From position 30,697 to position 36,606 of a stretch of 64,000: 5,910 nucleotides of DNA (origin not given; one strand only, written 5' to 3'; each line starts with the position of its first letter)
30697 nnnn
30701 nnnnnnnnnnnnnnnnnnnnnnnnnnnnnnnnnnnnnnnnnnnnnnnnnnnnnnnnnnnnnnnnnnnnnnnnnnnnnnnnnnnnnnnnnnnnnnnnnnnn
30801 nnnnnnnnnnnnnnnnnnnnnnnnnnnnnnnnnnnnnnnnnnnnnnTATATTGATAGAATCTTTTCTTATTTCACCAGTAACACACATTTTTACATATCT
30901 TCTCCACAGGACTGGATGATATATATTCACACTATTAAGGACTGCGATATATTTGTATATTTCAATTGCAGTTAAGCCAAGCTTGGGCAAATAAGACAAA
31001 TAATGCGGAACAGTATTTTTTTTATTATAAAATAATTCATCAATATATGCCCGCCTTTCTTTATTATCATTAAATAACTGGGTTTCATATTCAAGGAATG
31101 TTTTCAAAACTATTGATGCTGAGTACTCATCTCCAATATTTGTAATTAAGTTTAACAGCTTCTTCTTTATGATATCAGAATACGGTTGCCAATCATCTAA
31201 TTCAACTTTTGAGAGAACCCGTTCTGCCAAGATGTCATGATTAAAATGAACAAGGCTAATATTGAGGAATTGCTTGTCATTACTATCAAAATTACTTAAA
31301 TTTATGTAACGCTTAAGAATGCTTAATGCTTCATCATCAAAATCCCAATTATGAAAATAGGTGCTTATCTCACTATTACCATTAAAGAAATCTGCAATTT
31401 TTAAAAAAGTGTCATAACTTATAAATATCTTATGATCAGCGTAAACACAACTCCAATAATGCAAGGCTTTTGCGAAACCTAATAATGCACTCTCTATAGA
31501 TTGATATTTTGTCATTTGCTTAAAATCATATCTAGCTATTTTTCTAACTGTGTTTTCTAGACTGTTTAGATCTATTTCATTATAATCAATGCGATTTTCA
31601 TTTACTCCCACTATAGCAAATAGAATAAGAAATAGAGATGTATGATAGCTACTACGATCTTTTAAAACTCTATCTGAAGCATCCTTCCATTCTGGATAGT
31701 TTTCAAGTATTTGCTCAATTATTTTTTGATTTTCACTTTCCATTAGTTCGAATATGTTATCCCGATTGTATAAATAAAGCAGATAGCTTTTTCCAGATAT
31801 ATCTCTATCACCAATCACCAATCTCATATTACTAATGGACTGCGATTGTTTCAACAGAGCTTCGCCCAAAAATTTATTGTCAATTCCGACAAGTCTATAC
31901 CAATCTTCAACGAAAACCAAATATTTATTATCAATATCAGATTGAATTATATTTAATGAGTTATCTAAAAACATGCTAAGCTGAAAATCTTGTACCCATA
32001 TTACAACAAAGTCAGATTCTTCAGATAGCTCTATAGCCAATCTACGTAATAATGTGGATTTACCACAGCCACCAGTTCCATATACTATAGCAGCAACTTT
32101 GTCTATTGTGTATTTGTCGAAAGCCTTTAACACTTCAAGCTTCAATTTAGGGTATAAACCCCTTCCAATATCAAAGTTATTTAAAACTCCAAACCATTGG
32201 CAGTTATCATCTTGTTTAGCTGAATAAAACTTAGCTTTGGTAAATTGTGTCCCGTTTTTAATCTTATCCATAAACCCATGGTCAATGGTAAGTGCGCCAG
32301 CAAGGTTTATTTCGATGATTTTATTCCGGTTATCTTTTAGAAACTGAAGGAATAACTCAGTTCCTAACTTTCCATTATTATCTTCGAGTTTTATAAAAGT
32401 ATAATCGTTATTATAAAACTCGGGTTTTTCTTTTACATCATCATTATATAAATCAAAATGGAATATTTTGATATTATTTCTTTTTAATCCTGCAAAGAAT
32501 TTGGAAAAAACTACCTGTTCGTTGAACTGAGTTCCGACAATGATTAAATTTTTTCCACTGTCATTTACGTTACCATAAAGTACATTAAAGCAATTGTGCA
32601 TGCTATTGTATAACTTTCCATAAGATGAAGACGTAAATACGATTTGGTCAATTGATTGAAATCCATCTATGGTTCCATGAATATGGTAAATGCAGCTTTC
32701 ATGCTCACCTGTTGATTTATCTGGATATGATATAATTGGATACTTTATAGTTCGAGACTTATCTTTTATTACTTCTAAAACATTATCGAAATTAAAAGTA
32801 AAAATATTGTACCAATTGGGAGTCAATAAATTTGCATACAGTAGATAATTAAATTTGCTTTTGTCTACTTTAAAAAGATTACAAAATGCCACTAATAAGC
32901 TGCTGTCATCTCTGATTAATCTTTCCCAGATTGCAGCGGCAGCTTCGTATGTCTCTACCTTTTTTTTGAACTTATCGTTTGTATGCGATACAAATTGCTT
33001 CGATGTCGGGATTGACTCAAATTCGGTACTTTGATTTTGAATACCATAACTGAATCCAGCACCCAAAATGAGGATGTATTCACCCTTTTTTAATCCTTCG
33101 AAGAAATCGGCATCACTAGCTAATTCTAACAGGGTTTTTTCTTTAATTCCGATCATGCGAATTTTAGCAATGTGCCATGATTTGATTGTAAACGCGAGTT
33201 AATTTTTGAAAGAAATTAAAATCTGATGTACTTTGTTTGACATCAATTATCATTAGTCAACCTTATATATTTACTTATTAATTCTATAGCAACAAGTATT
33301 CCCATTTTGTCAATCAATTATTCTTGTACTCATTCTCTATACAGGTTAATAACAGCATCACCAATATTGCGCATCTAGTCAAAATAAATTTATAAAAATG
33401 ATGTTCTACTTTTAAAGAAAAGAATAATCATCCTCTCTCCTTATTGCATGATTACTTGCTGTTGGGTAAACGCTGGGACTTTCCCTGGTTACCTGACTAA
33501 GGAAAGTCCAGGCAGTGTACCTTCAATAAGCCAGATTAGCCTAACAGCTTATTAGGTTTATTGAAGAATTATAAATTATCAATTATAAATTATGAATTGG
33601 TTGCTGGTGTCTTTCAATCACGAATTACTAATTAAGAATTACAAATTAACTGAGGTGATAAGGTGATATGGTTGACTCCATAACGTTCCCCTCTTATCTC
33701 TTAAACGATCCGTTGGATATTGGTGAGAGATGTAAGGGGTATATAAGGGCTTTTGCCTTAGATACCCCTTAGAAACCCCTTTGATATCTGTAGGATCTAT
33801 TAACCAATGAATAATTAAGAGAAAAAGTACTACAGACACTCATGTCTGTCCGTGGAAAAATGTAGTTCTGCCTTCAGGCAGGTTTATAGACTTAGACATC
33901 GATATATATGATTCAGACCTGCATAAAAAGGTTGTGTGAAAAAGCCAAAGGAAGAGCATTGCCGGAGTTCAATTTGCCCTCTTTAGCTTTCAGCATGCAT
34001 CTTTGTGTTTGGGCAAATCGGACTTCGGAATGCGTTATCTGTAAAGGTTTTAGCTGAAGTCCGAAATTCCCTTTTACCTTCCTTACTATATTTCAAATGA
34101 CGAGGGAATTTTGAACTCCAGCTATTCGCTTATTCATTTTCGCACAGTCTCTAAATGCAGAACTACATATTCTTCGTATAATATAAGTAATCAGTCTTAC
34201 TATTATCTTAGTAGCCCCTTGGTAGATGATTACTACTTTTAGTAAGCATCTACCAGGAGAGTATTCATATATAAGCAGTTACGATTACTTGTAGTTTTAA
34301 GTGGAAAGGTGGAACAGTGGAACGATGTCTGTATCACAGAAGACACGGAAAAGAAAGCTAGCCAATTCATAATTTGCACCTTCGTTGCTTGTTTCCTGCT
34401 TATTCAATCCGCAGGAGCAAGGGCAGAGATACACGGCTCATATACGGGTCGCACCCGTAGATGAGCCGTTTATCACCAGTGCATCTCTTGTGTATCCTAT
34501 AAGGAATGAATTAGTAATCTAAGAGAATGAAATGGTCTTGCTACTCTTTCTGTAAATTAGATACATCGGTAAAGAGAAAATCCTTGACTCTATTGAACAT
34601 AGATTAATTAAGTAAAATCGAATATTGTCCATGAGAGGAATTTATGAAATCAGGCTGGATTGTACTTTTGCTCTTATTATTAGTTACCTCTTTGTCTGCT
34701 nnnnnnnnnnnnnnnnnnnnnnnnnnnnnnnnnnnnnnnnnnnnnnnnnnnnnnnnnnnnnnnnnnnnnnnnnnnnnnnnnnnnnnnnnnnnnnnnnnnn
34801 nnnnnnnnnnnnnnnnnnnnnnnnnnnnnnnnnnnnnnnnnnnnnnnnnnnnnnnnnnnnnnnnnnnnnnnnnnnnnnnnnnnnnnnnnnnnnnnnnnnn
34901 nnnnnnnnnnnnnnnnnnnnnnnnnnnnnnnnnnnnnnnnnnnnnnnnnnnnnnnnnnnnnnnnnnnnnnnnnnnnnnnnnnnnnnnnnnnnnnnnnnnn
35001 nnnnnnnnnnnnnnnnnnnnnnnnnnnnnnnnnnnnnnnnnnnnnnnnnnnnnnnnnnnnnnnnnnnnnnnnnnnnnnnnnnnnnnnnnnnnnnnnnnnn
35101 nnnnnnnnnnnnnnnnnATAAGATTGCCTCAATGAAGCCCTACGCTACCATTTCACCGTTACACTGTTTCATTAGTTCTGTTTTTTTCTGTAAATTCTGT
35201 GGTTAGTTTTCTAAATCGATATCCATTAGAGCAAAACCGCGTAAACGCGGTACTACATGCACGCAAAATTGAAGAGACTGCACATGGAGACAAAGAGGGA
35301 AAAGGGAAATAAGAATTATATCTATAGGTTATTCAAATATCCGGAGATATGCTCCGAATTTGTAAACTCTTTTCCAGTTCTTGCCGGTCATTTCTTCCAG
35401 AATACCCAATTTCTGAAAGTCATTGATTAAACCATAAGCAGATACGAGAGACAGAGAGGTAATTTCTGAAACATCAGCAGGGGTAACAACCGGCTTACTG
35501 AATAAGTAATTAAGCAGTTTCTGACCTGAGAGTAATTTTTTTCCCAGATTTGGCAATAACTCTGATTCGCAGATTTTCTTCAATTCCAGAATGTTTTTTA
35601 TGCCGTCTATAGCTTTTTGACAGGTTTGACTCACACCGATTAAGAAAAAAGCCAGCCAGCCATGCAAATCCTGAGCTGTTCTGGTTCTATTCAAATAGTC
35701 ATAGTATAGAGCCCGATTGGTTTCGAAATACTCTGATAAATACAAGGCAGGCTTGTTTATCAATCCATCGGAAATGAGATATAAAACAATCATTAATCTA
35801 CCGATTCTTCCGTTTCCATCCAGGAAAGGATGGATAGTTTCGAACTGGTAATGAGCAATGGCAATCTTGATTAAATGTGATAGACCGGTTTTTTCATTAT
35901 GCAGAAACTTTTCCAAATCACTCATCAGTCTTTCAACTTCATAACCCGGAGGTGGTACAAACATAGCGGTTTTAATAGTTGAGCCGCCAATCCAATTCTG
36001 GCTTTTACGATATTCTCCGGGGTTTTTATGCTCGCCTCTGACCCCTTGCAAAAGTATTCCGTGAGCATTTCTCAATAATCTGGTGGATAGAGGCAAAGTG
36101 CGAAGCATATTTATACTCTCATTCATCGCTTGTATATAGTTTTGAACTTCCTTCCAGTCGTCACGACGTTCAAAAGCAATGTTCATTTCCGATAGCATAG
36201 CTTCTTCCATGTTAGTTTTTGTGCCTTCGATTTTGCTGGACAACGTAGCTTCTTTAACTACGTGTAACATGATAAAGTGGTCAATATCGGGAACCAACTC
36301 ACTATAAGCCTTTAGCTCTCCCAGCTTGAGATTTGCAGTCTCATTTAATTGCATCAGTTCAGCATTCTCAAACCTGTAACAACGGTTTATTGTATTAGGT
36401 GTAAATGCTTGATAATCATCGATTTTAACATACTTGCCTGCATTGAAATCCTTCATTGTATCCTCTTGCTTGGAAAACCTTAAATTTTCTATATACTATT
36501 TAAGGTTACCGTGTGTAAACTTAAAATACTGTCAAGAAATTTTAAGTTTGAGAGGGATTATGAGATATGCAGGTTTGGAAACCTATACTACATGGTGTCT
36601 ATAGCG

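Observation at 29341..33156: AT-rich island encoding a 1271-aa SIR2-like, P-loop NTPase and repeat protein: candidate single-gene antiviral STAND-type NADase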

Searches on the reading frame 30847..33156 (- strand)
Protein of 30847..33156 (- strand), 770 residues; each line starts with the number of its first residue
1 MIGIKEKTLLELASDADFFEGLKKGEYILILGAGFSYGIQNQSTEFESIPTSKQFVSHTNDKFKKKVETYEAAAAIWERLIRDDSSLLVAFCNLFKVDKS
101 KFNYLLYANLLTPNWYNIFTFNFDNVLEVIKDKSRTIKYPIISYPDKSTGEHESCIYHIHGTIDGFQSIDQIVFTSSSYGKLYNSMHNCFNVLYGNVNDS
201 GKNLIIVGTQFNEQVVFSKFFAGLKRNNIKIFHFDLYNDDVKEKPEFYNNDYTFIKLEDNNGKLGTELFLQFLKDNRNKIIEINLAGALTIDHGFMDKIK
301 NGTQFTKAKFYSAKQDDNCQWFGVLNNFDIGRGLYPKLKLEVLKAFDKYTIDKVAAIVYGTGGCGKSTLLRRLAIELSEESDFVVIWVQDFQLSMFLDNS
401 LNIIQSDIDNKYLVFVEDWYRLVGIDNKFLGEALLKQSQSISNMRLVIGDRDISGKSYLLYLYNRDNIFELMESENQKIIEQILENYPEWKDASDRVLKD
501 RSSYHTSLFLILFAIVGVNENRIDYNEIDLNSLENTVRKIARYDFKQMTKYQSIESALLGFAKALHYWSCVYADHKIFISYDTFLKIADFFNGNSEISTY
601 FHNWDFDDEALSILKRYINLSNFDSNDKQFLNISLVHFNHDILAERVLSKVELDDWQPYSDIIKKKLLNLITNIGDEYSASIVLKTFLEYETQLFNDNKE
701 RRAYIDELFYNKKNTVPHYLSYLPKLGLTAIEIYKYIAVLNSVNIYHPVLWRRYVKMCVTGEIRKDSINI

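Call 45: predict_structure(alignment_id=A2)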
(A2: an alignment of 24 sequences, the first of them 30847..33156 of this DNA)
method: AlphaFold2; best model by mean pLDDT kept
length: 770 residues; sequences in the alignment: 24
mean_pLDDT: 88.1   pTM: 0.84
mean pLDDT of the five models: 88.1, 87.0, 85.8, 85.4, 85.4
residues with pLDDT >= 90: 450; 70-90: 275; 50-70: 41; < 50: 4
segments of 3 or more residues with pLDDT < 50: none
pLDDT, mean of each block of 10 residues (from residue 1): 79 94 94 86 90 90 91 91 91 93 91 92 92 75 80 86 80 84 85 91 88 77 85 85 76 90 89 92 91 94 91 82 94 94 91 95 91 95 91 88 90 93 73 92 95 91 94 93 95 91 91 94 73 88 87 61 92 90 95 89 87 90 58 82 90 78 94 92 94 95 96 89 92 92 87 88 79
secondary structure, 60 per line:
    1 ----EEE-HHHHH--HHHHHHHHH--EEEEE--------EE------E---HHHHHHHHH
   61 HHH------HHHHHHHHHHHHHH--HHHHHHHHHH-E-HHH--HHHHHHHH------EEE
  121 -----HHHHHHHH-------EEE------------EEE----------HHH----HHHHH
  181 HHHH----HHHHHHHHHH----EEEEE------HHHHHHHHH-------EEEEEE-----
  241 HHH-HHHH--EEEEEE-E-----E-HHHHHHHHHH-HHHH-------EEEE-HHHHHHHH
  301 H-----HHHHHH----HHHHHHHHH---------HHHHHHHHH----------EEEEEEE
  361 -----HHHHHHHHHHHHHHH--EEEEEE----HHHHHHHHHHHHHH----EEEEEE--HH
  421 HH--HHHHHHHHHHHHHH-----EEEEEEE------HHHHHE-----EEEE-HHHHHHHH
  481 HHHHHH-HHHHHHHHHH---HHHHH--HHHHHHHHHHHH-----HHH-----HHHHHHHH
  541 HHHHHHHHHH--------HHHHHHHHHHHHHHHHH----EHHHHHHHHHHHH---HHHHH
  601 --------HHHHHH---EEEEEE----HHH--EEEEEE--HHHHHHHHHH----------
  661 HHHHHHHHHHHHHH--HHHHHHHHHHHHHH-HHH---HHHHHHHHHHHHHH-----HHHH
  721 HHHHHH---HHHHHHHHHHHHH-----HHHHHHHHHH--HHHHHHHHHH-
elements in order (helices of 4 or more, strands of 3 or more residues): E5-7 H9-13 H16-24 E27-31 H52-63 H70-83 H86-95 H104-111 E118-120 H126-133 E141-143 E156-158 H176-184 H189-198 E203-207 H214-222 E230-235 H245-248 E251-256 H266-275 H277-280 E288-291 H293-301 H307-312 H317-325 H335-343 E354-360 H366-380 E383-388 H393-406 E411-416 H419-422 H425-438 E444-450 H457-461 E468-471 H473-486 H488-497 H501-505 H508-519 H533-550 H559-575 H581-592 H596-600 H609-614 E618-623 E633-638 H641-650 H661-674 H677-690 H698-711 H717-726 H730-742 H748-757 H760-769

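Call 49: fold_search(model_id=the predicted structure, library=pdb)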
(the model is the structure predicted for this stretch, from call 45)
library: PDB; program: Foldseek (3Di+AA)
matches with E <= 10: 828; with E <= 0.001: 127
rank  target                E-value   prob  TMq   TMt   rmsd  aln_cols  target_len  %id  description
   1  9nc9_L                3.3e-15  1.00  0.29  0.29  17.7       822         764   13  Helical assembly of AVAST5 filament (released 2026-02-18)
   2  9nc9_R                6.2e-15  1.00  0.29  0.30  18.4       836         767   12  Helical assembly of AVAST5 filament (released 2026-02-18)
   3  9nc9_P                7.5e-15  1.00  0.30  0.30  18.4       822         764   12  Helical assembly of AVAST5 filament (released 2026-02-18)
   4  9nc9_E                9.6e-15  1.00  0.30  0.30  17.7       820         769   13  Helical assembly of AVAST5 filament (released 2026-02-18)
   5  9nc9_G                9.6e-15  1.00  0.29  0.29  18.3       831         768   13  Helical assembly of AVAST5 filament (released 2026-02-18)
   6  9nc9_D                5.3e-14  1.00  0.29  0.29  17.9       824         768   13  Helical assembly of AVAST5 filament (released 2026-02-18)
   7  9zjs_A                2.6e-13  1.00  0.34  0.25  18.9       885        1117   12  Human sterile alpha motif domain-containing protein 9 (SAMD9), asymmetric dimer "shell" shape (released 2026-02-25)
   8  9zjv_A                1.0e-12  1.00  0.34  0.25  18.1       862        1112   12  Human sterile alpha motif domain-containing protein 9 (SAMD9), asymmetric dimer "wing" shape (released 2026-02-25)
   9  8wyb_A                8.5e-08  1.00  0.24  0.20  21.9       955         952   10  Cryo-EM structure of DSR2 (H171A)-tube-NAD+ complex (released 2024-04-10)
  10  7uxt_B                8.9e-08  1.00  0.27  0.42  15.2       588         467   12  Crystal structure of ligand-free SeThsA (released 2022-09-07)
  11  8wy9_A                1.0e-07  1.00  0.26  0.22  21.1       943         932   12  Cryo-EM structure of DSR2 apo (partial) complex (released 2024-04-10)
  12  8wy8_C                1.6e-07  1.00  0.25  0.21  20.9       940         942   12  Cryo-EM structure of DSR2 apo complex (released 2024-04-10)
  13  8wya_D                1.8e-07  1.00  0.25  0.21  22.5       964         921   12  Cryo-EM structure of DSR2-tube complex (released 2024-04-10)
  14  8wy8_B                2.3e-07  1.00  0.25  0.21  22.3       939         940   12  Cryo-EM structure of DSR2 apo complex (released 2024-04-10)
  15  8wya_B                3.5e-07  1.00  0.25  0.22  21.4       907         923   13  Cryo-EM structure of DSR2-tube complex (released 2024-04-10)
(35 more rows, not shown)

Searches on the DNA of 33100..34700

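Call 64: search_rna_families(source=window, start=33100, end=34700, threshold=evalue, max_evalue=1)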
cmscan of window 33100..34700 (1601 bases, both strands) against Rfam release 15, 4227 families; matches with E-value up to 1: 3.
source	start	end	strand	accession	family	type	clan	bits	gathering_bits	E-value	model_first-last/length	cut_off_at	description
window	33373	33424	-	RF04355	Plastid-atpF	Intron;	-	25.3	52.5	0.9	1-53/53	no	Plastid-atpF group II-D1 intron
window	34058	34116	-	RF00823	lsy-6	Gene; miRNA;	-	20.7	60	0.24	1-74/74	no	lsy-6 microRNA precursor family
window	33278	33382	+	RF02706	TeloSII_ncR30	Gene; sRNA;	-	15.8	86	0.82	1-226/226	no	TeloSII non coding RNA 30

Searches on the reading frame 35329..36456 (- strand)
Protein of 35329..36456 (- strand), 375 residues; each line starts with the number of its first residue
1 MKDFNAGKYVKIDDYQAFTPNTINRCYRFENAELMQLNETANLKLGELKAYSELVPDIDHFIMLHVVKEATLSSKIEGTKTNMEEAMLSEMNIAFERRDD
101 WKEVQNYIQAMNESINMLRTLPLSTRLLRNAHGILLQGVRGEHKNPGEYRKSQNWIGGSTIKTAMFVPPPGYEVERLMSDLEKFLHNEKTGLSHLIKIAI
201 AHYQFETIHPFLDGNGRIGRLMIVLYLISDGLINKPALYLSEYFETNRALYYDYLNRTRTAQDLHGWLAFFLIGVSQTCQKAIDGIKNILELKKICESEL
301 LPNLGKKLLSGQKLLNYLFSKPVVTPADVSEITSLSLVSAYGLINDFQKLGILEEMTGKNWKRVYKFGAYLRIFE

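Call 12: search_protein_families(library=pfam, proteins=[window:35329-36456:-], max_evalue=0.001)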
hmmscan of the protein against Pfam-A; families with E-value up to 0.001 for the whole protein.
window:35329-36456:- (375 aa): 2 families
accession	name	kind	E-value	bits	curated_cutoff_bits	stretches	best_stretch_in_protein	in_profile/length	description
PF13784.11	Fic_N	-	1.9e-22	79.5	26.7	1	36-115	2-81/82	Fic/DOC family N-terminal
PF02661.23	Fic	-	7e-20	72.1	24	1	122-227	1-93/93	Fic/DOC family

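Call 62: search_protein_families(library=padloc, proteins=[window:35329-36456:-], max_evalue=0.001)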
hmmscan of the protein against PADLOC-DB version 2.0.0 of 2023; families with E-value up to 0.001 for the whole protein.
window:35329-36456:- (375 aa): 7 families
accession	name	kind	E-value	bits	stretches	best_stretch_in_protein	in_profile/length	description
PDLC03963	SoFic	-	6.9e-113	375.7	1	14-374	5-358/361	-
PDLC04836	PDC-S04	-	4.4e-22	76.4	1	73-261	33-215/244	-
PDLC04837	PDC-S04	-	5.5e-22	76.2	1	73-232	33-188/234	-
PDLC04840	PDC-S04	-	2.3e-20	71.3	1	65-230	11-177/227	-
PDLC04966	PDC-S24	-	1.3e-19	68.4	1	102-252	214-362/497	-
PDLC04839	PDC-S04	-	4.2e-11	40.9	1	84-231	19-163/205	-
PDLC04838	PDC-S04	-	0.00022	19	1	173-231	107-166/209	-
